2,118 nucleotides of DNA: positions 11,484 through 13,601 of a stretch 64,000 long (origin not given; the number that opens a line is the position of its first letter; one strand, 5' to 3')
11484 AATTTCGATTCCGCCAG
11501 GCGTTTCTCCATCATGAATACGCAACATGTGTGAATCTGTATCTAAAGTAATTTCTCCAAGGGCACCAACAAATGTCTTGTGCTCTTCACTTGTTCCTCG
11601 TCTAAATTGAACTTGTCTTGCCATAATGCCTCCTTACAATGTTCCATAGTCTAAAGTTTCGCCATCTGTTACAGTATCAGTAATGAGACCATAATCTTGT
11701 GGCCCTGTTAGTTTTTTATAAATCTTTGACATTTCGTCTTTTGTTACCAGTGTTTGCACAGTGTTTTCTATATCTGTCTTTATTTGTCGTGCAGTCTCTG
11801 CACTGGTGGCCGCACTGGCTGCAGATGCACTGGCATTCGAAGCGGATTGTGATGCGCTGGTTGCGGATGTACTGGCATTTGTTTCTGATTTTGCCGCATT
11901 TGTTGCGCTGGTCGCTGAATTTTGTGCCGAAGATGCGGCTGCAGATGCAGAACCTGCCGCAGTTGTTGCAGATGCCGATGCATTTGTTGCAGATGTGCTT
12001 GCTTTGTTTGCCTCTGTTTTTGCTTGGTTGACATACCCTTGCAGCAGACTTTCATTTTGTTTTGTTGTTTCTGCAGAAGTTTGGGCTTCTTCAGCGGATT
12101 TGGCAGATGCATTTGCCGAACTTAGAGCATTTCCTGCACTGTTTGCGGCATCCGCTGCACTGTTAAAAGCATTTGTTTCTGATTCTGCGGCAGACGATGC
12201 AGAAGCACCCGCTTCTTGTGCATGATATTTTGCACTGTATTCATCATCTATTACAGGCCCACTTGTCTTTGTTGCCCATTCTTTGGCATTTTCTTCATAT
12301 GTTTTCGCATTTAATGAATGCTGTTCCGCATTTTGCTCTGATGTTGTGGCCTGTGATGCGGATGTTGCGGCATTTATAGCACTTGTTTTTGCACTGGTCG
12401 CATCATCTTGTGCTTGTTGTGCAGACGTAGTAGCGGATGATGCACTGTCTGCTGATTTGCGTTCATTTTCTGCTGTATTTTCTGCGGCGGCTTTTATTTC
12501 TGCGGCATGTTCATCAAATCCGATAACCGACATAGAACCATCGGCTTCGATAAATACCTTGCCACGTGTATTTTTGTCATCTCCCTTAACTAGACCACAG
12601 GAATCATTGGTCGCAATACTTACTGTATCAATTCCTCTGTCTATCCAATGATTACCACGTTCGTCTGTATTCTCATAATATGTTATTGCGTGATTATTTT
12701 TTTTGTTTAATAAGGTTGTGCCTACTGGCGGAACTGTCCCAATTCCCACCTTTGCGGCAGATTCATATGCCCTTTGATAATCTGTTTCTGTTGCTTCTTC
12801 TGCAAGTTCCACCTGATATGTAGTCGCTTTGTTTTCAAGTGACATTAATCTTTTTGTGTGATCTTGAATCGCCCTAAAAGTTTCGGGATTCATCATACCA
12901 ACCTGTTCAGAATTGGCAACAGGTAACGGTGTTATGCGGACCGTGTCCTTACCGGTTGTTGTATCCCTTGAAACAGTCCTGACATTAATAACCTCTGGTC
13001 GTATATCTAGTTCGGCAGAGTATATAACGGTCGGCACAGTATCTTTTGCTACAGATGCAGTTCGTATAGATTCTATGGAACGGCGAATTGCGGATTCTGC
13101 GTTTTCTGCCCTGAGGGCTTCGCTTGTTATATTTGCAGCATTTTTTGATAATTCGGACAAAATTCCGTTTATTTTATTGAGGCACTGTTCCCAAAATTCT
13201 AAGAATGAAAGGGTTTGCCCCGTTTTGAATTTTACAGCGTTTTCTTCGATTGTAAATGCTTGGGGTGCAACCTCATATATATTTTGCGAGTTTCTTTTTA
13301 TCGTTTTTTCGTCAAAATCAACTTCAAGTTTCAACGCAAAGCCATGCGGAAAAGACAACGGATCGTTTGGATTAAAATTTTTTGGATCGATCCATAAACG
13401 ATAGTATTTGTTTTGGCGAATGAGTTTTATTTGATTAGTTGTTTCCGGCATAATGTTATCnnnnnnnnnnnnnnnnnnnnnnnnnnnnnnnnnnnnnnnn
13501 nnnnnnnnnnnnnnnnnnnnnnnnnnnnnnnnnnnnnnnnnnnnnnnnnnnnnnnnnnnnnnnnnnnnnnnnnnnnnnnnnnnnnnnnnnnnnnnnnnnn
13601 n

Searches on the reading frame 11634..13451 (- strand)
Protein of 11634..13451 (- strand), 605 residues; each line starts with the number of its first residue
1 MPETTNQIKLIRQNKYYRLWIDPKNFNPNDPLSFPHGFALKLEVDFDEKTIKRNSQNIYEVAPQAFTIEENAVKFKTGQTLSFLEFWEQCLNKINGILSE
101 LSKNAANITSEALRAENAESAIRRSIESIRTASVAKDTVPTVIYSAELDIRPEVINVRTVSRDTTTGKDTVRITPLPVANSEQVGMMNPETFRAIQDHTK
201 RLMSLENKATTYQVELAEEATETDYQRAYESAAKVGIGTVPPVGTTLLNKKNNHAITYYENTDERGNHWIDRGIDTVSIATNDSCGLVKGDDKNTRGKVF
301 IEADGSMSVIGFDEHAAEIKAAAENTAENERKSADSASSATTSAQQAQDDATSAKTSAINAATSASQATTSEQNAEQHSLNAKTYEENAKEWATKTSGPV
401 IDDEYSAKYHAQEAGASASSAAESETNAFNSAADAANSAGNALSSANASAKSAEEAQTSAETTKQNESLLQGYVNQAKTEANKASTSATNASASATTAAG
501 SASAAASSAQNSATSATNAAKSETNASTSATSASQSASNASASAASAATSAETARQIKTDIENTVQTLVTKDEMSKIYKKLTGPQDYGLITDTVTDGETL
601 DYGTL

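Call 54: search_protein_families(library=pfam, proteins=[window:11634-13451:-], max_evalue=0.001)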
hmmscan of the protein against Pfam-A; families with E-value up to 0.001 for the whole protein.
window:11634-13451:- (605 aa): 0 families

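Call 55: search_protein_families(library=phrogs, proteins=[window:11634-13451:-], max_evalue=0.001)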
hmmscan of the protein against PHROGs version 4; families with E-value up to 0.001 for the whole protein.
window:11634-13451:- (605 aa): 5 families
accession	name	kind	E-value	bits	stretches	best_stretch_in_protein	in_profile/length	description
phrog_13980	-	tail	2.1e-12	47.6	1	309-461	168-323/756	tail fiber protein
phrog_3299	-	unknown function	1.2e-10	40.6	1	247-564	131-435/1385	-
phrog_3279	-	tail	2.5e-08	34.9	1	476-558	126-208/396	tail fiber protein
phrog_38058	-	tail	1.1e-07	31.5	2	322-509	262-445/708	tail fiber protein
phrog_1419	-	tail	0.00037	19.8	1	320-558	107-348/793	tail protein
